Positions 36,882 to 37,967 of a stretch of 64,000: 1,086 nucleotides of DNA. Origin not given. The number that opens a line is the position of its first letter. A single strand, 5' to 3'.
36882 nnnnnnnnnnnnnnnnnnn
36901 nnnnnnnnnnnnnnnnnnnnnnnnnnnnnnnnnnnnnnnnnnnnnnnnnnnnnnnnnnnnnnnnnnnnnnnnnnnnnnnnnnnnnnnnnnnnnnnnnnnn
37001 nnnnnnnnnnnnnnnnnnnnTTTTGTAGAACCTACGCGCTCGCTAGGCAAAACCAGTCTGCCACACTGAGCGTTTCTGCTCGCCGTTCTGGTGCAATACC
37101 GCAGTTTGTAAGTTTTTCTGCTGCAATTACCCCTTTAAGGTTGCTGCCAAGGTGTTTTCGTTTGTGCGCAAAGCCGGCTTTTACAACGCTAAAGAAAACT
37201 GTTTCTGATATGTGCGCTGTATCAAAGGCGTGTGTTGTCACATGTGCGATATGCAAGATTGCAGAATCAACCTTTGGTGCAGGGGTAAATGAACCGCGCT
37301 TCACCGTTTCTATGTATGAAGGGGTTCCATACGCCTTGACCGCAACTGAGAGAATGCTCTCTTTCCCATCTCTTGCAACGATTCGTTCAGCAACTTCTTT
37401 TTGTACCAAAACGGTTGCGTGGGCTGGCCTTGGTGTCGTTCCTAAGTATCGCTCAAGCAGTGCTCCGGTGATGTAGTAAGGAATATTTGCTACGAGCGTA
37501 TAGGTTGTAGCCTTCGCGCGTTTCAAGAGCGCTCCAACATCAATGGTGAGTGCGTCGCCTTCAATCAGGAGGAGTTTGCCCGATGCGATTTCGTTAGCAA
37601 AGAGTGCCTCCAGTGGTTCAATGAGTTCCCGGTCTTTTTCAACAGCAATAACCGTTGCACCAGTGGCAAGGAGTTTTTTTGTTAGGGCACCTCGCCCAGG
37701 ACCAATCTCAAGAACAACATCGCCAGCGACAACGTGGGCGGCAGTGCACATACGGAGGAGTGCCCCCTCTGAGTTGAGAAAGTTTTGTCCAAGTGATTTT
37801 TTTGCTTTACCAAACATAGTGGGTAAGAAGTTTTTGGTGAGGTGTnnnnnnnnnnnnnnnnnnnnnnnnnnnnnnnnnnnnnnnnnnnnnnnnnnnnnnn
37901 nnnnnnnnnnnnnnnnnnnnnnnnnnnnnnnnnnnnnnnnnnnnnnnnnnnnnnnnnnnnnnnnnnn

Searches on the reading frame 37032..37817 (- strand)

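Call 23: search_protein_families(library=pfam, proteins=[window:37032-37817:-], max_evalue=0.00001)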
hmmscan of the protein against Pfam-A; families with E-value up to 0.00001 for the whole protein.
window:37032-37817:- (261 aa): 1 family
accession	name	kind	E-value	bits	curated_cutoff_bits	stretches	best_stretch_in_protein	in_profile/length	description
PF00398.26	RrnaAD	-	3.2e-43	148.2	24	1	4-258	3-257/263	Ribosomal RNA adenine dimethylase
